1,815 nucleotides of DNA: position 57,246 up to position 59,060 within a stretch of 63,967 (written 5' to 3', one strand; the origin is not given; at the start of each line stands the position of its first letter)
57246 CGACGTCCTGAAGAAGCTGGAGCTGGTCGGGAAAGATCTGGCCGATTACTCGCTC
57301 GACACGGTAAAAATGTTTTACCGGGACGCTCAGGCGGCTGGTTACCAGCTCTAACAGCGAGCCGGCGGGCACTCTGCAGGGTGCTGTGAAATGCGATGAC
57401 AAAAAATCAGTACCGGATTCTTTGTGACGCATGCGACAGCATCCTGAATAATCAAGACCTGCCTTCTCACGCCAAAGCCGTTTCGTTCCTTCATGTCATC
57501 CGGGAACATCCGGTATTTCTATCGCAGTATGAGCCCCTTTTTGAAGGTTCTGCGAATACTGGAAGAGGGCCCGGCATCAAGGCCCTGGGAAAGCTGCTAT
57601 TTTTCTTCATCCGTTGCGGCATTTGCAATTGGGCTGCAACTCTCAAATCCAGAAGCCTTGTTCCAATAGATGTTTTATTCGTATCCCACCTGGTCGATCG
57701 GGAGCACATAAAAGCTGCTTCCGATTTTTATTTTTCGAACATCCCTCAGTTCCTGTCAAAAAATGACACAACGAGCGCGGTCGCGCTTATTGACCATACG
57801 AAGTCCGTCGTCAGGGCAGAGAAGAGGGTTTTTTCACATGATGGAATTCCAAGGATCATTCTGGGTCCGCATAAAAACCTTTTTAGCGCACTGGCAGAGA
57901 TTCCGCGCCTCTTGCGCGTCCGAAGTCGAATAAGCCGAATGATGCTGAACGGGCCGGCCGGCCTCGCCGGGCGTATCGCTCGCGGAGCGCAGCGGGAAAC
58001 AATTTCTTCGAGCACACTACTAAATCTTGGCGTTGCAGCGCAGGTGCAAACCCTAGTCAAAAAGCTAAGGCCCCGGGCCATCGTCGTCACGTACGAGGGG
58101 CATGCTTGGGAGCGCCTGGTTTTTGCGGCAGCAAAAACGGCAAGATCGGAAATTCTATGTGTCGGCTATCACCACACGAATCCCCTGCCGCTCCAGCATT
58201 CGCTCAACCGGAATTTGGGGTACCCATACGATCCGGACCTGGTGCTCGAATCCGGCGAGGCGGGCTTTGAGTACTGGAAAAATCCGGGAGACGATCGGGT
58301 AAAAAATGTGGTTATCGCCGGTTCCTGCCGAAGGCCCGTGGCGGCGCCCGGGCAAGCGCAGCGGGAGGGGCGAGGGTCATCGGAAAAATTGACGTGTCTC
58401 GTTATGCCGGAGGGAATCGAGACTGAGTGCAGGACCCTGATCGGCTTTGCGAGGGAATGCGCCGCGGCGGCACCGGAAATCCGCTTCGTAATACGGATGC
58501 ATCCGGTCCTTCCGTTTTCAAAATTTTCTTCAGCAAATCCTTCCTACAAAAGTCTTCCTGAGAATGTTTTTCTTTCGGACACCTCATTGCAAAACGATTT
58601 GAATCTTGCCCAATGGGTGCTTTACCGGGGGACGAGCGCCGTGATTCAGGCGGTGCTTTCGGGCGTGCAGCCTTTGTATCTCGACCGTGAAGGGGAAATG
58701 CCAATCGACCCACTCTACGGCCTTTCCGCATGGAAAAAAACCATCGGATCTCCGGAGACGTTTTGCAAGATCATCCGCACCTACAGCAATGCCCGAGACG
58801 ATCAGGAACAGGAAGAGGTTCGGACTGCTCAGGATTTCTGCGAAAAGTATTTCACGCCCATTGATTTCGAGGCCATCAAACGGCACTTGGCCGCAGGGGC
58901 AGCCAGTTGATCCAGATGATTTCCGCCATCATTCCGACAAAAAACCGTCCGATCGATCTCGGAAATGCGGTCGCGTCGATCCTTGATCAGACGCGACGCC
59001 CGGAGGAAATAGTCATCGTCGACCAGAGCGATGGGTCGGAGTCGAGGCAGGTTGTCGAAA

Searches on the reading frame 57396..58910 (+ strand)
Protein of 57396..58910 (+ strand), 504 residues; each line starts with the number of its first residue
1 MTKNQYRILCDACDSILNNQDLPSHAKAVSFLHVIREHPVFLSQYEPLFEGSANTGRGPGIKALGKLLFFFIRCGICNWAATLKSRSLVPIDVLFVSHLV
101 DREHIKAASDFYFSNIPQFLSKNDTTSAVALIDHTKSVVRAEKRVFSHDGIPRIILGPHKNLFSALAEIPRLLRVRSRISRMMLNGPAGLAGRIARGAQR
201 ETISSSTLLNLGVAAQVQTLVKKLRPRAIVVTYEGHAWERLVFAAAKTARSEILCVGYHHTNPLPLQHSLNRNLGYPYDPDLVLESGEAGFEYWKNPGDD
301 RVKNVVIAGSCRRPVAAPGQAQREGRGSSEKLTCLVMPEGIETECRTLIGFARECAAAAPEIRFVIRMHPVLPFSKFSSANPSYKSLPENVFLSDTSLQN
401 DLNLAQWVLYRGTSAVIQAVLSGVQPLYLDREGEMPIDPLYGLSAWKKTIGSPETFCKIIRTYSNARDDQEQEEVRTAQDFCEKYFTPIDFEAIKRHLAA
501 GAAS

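Call 8: search_protein_families(library=pfam, proteins=[window:57396-58910:+], max_evalue=0.001)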
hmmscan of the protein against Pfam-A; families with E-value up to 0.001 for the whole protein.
window:57396-58910:+ (504 aa): 0 families

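Call 30: search_protein_families(library=ncbifam, proteins=[window:57396-58910:+], max_evalue=0.01)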
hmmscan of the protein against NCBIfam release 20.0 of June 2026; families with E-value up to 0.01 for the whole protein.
window:57396-58910:+ (504 aa): 0 families

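Call 32: find_homologous_proteins(query=window:57396-58910:+, max_evalue=0.00001)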
Query window:57396-58910:+ (504 aa): 142 proteins with E <= 0.00001 among 8000 candidates; the best 120 are listed.
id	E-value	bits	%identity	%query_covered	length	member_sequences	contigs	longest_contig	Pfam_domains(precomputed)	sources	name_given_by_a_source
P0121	0.0e+0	1152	100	100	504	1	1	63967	-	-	-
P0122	9.7e-102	359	39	98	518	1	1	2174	-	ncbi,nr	ncbi:MAG TPA: hypothetical protein EYQ81_14275 [Sneathiellales bacterium]|nr:hypothetical protein [S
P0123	2.4e-97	345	37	99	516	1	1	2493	-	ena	-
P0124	6.8e-97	343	37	98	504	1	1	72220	-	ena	-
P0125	5.8e-96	340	38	98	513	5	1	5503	-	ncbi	-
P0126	1.0e-94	336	36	97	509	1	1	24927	-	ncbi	-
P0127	1.2e-94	336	37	98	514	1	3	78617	-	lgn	-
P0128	2.5e-94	335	37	99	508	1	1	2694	-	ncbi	-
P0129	2.6e-94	335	36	98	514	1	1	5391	-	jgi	-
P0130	2.5e-93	332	36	98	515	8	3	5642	-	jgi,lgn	-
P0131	4.4e-93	331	36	98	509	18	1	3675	-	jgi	jgi:hypothetical protein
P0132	6.9e-93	330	37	98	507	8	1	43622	-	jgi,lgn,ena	-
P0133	1.6e-92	329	37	98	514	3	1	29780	-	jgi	-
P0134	1.8e-92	329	36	99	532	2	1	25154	-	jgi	-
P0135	4.1e-92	328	36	99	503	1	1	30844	-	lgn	-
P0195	1.6e-83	299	35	92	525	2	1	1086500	-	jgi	jgi:hypothetical protein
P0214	9.4e-81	290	33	98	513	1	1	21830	-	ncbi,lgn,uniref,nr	ncbi:hypothetical protein EKD00_08515 [Chlorobium phaeovibrioides]|uniref:hypothetical protein n=1 T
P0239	1.9e-74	269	33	97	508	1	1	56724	-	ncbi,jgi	jgi:hypothetical protein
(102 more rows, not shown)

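Call 35: search_solved_structures(query=A1, max_evalue=1)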
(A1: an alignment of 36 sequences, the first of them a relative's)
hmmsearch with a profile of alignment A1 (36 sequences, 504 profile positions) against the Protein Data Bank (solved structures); distinct sequences matched with E-value up to 1: 9.
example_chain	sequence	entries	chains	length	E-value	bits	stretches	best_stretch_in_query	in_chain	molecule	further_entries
2wj1_A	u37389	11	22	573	0.17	14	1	165-242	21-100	FATTY-ACID AMIDE HYDROLASE 1 | FATTY ACID AMIDE HYDROLASE 1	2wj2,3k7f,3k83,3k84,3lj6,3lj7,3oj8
2a7w_A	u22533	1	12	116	0.18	13.9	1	164-251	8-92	Phosphoribosyl-ATP pyrophosphatase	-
2vya_A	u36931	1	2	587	0.22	13.6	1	167-242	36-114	FATTY-ACID AMIDE HYDROLASE 1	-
3qj8_A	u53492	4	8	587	0.29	13.3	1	172-242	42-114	Fatty-acid amide hydrolase 1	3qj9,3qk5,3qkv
4do3_A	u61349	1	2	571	0.31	13.1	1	172-242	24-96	Fatty-acid amide hydrolase 1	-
6pf2_A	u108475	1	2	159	0.33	13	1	40-121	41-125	Myosin, heavy polypeptide 7, cardiac muscle, beta variant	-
6mrg_A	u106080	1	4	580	0.39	12.8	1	173-242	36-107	Fatty-acid amide hydrolase 1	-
4hbp_A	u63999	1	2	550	0.46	12.6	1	174-242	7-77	Fatty-acid amide hydrolase 1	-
2wap_A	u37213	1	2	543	0.49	12.5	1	174-242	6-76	FATTY-ACID AMIDE HYDROLASE 1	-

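Call 36: find_encoding_contigs(protein=P0214, flank=10000, max_places=1)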
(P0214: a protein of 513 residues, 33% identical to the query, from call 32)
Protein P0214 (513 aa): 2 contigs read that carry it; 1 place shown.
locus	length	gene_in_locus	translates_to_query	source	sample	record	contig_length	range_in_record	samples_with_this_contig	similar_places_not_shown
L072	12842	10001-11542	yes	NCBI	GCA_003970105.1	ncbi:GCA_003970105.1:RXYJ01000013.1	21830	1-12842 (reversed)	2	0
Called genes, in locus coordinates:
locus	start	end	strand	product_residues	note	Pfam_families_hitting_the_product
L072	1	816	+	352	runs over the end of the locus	PF03102:NeuB, PF08666:SAF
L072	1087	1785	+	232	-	PF13302:Acetyltransf_3 (faint)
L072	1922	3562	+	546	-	PF27878:PFTS_polysacc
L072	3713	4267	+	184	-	PF00702:Hydrolase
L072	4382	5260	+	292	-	PF00793:DAHP_synth_1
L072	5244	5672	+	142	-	PF00571:CBS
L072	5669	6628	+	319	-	-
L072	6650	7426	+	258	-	PF03328:HpcH_HpaI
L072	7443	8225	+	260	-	PF00106:adh_short, PF08659:KR (weak), PF13561:adh_short_C2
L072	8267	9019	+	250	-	PF00106:adh_short, PF08659:KR, PF13561:adh_short_C2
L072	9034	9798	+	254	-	PF02348:CTP_transf_3, PF12804:NTP_transf_3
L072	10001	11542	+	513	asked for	-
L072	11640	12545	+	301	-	PF00535:Glycos_transf_2, PF13641:Glyco_tranf_2_3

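Call 40: find_encoding_contigs(protein=P0195, flank=10000, max_places=1)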
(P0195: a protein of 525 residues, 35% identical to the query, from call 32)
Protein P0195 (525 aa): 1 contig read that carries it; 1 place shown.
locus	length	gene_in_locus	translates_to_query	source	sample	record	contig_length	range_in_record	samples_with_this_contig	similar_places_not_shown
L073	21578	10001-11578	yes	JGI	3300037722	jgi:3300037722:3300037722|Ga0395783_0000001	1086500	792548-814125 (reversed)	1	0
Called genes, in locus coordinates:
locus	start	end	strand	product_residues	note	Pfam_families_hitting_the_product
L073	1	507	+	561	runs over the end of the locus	PF27878:PFTS_polysacc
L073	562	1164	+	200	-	PF00132:Hexapep, PF14602:Hexapep_2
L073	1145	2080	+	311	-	PF13489:Methyltransf_23, PF08241:Methyltransf_11 (weak), PF08242:Methyltransf_12 (weak)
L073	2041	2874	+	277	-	-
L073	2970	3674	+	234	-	-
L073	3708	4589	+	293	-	PF00793:DAHP_synth_1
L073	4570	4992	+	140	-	PF00571:CBS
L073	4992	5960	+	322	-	-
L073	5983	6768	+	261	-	PF03328:HpcH_HpaI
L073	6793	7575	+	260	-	PF00106:adh_short, PF08659:KR, PF13561:adh_short_C2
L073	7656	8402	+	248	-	PF13489:Methyltransf_23, PF13847:Methyltransf_31 (faint), PF08241:Methyltransf_11, PF08242:Methyltransf_12, PF13649:Methyltransf_25 (weak)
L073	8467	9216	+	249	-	PF00106:adh_short, PF08659:KR, PF23441:SDR (weak), PF13561:adh_short_C2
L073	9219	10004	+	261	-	PF02348:CTP_transf_3, PF12804:NTP_transf_3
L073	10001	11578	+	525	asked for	-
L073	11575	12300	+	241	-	-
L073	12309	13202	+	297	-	PF00535:Glycos_transf_2 (weak)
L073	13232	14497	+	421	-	-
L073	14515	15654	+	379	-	PF13439:Glyco_transf_4, PF13579:Glyco_trans_4_4, PF20706:GT4-conflict (faint), PF00534:Glycos_transf_1, PF13692:Glyco_trans_1_4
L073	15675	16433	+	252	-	PF02698:DUF218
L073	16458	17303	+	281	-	PF13649:Methyltransf_25 (faint), PF08241:Methyltransf_11 (weak)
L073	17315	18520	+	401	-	PF13579:Glyco_trans_4_4, PF00534:Glycos_transf_1, PF13692:Glyco_trans_1_4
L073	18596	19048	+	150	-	PF14667:Polysacc_synt_C, PF07883:Cupin_2 (weak)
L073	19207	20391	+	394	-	PF08421:Methyltransf_13, PF13489:Methyltransf_23, PF08241:Methyltransf_11 (weak), PF08484:Methyltransf_14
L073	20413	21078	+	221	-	PF02585:PIG-L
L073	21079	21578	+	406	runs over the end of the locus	PF25087:GMPPB_C, PF25084:LbH_EIF2B (weak), PF00132:Hexapep (weak)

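Call 41: find_encoding_contigs(protein=P0239, flank=10000, max_places=1)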
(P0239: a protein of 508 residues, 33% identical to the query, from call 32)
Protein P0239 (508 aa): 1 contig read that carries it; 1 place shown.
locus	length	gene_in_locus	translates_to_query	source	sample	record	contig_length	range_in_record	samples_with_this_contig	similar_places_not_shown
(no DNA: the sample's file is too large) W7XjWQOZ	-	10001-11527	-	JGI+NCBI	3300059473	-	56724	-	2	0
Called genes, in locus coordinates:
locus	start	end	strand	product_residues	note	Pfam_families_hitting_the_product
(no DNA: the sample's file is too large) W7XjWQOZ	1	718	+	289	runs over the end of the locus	PF13489:Methyltransf_23, PF08241:Methyltransf_11, PF08242:Methyltransf_12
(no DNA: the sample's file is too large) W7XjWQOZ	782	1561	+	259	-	PF00106:adh_short, PF08659:KR (weak), PF13561:adh_short_C2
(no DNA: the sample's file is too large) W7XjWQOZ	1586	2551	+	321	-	-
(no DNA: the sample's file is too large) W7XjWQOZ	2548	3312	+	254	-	PF00106:adh_short, PF08659:KR, PF13561:adh_short_C2, PF23441:SDR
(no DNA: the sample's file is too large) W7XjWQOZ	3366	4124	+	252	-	PF02348:CTP_transf_3, PF12804:NTP_transf_3 (weak)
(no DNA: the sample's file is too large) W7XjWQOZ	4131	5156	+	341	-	PF01408:GFO_IDH_MocA, PF22725:GFO_IDH_MocA_C3, PF02894:GFO_IDH_MocA_C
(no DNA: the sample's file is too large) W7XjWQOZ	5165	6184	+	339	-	-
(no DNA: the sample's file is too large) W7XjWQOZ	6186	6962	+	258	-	PF03328:HpcH_HpaI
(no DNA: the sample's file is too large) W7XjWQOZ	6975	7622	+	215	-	PF00702:Hydrolase (weak), PF13419:HAD_2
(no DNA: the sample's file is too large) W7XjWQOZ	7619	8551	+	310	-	PF00389:2-Hacid_dh, PF02826:2-Hacid_dh_C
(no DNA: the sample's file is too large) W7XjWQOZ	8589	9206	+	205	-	PF13580:SIS_2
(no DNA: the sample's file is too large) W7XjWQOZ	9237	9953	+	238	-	PF00923:TAL_FSA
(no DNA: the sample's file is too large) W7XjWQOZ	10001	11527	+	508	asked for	-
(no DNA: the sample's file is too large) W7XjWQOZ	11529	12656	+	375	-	-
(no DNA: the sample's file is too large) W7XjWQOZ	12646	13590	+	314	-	PF01522:Polysacc_deac_1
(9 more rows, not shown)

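Call 43: search_protein_families(library=pfam, proteins=[L072:5669-6628:+, L073:2970-3674:+], max_evalue=0.01)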
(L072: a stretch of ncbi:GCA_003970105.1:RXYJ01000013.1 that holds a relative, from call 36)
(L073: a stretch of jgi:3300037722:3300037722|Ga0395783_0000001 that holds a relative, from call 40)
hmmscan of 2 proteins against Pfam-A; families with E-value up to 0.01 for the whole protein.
L072:5669-6628:+ (319 aa): 0 families

L073:2970-3674:+ (234 aa): 0 families

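Call 44: predict_structure(alignment_id=A1)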
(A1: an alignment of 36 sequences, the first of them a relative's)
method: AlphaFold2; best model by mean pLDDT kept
length: 504 residues; sequences in the alignment: 36
mean_pLDDT: 88.3   pTM: 0.90
mean pLDDT of the five models: 88.3, 87.9, 87.5, 86.5, 86.3
residues with pLDDT >= 90: 322; 70-90: 135; 50-70: 36; < 50: 11
segments of 3 or more residues with pLDDT < 50: 320-322
pLDDT, mean of each block of 10 residues (from residue 1): 91 93 95 89 87 55 89 87 82 95 85 94 95 78 81 93 96 95 75 90 95 97 97 96 98 95 87 92 94 72 85 65 53 92 94 97 94 92 95 93 94 92 94 88 89 95 75 90 93 92 51
secondary structure, 60 per line:
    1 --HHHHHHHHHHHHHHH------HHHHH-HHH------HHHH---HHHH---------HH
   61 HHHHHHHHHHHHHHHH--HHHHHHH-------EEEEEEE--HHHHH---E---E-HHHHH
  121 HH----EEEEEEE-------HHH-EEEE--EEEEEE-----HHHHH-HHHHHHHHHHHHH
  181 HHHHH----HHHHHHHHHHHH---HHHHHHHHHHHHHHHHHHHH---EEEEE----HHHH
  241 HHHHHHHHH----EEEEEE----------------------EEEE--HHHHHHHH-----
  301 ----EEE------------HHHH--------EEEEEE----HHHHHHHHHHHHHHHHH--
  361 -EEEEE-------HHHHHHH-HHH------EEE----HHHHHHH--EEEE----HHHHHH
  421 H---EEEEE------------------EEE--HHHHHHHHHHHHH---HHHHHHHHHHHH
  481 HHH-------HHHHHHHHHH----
elements in order: H3-17 H24-28 H39-42 H46-49 H59-76 H79-85 E93-99 H102-106 H116-122 E127-133 E145-148 E151-156 H162-166 H168-185 H190-201 H205-224 E228-232 H237-249 E254-259 E282-285 H288-295 E305-307 H320-323 E332-337 H342-358 E362-366 H374-380 E391-393 H398-404 E407-410 H415-421 E425-429 E448-450 H453-465 H469-483 H491-500

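Call 46: fold_search(model_id=the predicted structure, library=pdb)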
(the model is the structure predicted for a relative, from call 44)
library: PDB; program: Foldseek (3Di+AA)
matches with E <= 10: 1413; with E <= 0.001: 332
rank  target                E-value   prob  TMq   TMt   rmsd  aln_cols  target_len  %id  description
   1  6j31_A                1.1e-09  1.00  0.45  0.57   7.7       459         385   14  Crystal Structure Analysis of the Glycotransferase of kitacinnamycin (released 2020-01-15)
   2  6j31_C                1.1e-09  1.00  0.43  0.53   8.7       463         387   15  Crystal Structure Analysis of the Glycotransferase of kitacinnamycin (released 2020-01-15)
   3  1f6d_C                1.1e-09  1.00  0.44  0.57   7.9       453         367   14  THE STRUCTURE OF UDP-N-ACETYLGLUCOSAMINE 2-EPIMERASE FROM E. COLI. (released 2000-12-13)
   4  3oti_A                2.1e-09  1.00  0.43  0.55   9.6       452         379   15  Crystal Structure of CalG3, Calicheamicin Glycostyltransferase, TDP and calicheamicin T0 bound form (released 2010-12-15)
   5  5zlr_A                2.9e-09  1.00  0.40  0.52  11.6       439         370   11  Structure of NeuC (released 2018-05-16)
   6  3d0r_A                3.7e-09  1.00  0.45  0.57   8.5       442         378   14  Crystal structure of calG3 from Micromonospora echinospora determined in space group P2(1) (released 2008-06-24)
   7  3fro_A                5.9e-09  1.00  0.38  0.41  10.3       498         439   12  Crystal structure of Pyrococcus abyssi glycogen synthase with open and closed conformations (released 2010-01-12)
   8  3ot5_C                6.2e-09  1.00  0.43  0.55   7.6       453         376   13  2.2 Angstrom Resolution Crystal Structure of putative UDP-N-acetylglucosamine 2-epimerase from Listeria monocytogenes (released 2010-09-22)
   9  3d0r_B                6.6e-09  1.00  0.45  0.57   8.9       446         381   13  Crystal structure of calG3 from Micromonospora echinospora determined in space group P2(1) (released 2008-06-24)
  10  6vlb_B                7.4e-09  1.00  0.46  0.59   8.1       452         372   14  Crystal structure of ligand-free UDP-GlcNAc 2-epimerase from Neisseria meningitidis (released 2020-11-11)
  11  4fkz_A                7.4e-09  1.00  0.42  0.53   9.7       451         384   13  Crystal structure of Bacillus subtilis UDP-GlcNAc 2-epimerase in complex with UDP-GlcNAc and UDP (released 2013-05-08)
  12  3ot5_D                8.4e-09  1.00  0.41  0.52   8.3       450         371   14  2.2 Angstrom Resolution Crystal Structure of putative UDP-N-acetylglucosamine 2-epimerase from Listeria monocytogenes (released 2010-09-22)
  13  6j32_B                1.0e-08  1.00  0.41  0.51   9.3       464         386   14  Crystal Structure Analysis of the Glycotransferase of kitacinnamycin (released 2020-01-15)
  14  5xvs_B                1.0e-08  1.00  0.36  0.47  12.4       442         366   11  Crystal structure of UDP-GlcNAc 2-epimerase NeuC complexed with UDP (released 2018-04-11)
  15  4f97_B                1.1e-08  1.00  0.45  0.47   9.6       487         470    9  Crystal Structure of VldE, the pseudo-glycosyltransferase, in complex with GDP and validoxylamine A 7'-phosphate (released 2012-10-17)
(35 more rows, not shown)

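Call 51: find_related_loci(query=A1, collection=metagenome_contigs, flank=10000)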
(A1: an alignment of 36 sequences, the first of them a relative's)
Query A1 (504 aa) in metagenome_contigs; peptide patterns used: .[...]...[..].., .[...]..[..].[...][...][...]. (x = any residue, [..] = any of these).
557 stretches matched a pattern; 532 encode a relative of the query (tblastn E <= 1e-3); the best 80 are kept; 80 distinct loci.
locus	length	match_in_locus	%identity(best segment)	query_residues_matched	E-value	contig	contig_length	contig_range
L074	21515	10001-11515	36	1-495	7e-103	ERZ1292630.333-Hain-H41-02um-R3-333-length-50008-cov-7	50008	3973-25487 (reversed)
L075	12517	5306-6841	35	1-502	2e-102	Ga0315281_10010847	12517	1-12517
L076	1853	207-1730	37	1-499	2e-106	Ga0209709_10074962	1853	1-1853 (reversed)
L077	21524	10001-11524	36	1-498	5e-100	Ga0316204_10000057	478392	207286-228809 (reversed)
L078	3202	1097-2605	35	1-494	7e-102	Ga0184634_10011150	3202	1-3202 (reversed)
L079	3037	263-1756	37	1-488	9e-102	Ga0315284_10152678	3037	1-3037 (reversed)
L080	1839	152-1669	35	1-496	7e-105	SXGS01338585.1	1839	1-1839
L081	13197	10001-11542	35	1-504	2e-97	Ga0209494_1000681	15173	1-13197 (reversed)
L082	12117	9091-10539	38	1-490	4e-97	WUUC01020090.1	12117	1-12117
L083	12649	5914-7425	37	1-494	5e-97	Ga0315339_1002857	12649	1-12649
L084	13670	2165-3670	35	1-495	3e-97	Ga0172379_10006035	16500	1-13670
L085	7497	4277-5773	37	1-494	9e-97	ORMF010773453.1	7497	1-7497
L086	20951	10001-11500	35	1-490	1e-96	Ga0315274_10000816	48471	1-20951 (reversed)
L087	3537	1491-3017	34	1-498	1e-97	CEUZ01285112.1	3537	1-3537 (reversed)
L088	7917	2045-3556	37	1-494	1e-95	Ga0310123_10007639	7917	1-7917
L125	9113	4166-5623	35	5-494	9e-89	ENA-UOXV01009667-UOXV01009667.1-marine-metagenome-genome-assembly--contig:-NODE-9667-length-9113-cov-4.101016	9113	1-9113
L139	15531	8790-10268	34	1-495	2e-87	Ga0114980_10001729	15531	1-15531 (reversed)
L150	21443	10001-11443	35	1-494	2e-86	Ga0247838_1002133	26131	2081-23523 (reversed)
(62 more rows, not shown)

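Call 62: search_protein_families(library=pfam, proteins=[L139:7383-8129:+, L139:8134-8772:+, L150:9053-9955:+, L074:13354-14121:+, L074:15078-15926:+, L074:8788-9711:+, L139:1250-2266:+, L139:2247-3098:+, L073:2041-2874:+], max_evalue=0.01)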
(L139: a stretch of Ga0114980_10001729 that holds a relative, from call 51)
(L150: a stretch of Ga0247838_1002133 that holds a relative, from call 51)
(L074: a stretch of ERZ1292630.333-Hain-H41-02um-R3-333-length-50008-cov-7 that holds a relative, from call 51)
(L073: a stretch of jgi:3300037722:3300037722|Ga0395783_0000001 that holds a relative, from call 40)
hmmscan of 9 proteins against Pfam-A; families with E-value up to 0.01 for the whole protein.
L139:7383-8129:+ (248 aa): 1 family
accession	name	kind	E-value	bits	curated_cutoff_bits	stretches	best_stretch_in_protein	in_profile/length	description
PF00459.30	Inositol_P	-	9.7e-47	160.2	27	1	10-224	15-241/271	Inositol monophosphatase family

L139:8134-8772:+ (212 aa): 1 family
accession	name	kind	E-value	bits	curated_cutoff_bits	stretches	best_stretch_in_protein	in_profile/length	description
PF04199.19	Cyclase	-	2.3e-10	41.3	23.1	1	7-150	3-139/142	Putative cyclase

L150:9053-9955:+ (300 aa): 1 family
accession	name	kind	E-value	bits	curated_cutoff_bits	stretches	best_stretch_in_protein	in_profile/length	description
PF00459.30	Inositol_P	-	6.1e-52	177.2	27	1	51-289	3-252/271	Inositol monophosphatase family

L074:13354-14121:+ (255 aa): 1 family
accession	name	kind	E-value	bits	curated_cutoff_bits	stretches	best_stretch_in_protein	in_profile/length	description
PF00459.30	Inositol_P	-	2.5e-40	139.1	27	1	40-233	39-236/271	Inositol monophosphatase family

L074:15078-15926:+ (282 aa): 1 family
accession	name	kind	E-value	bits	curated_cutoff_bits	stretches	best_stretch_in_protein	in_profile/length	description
PF05050.19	Methyltransf_21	-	2.2e-10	41.4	22.7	1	89-238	1-153/173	Methyltransferase FkbM domain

L074:8788-9711:+ (307 aa): 1 family
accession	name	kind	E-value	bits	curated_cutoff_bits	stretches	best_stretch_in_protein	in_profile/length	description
PF05050.19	Methyltransf_21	-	1.4e-12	48.5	22.7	1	32-184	19-173/173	Methyltransferase FkbM domain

L139:1250-2266:+ (338 aa): 1 family
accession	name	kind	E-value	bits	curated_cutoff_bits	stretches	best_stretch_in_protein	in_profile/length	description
PF05050.19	Methyltransf_21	-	5.2e-18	66.2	22.7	1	17-185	1-168/173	Methyltransferase FkbM domain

L139:2247-3098:+ (283 aa): 2 families
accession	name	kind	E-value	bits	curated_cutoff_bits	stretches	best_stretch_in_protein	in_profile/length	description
PF05050.19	Methyltransf_21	-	2.6e-13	50.9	22.7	1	98-246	1-152/173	Methyltransferase FkbM domain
PF02475.24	TRM5-TYW2_MTfase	-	0.00035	21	28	1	88-146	32-91/164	TRM5/TYW2 methyltransferase domain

L073:2041-2874:+ (277 aa): 0 families
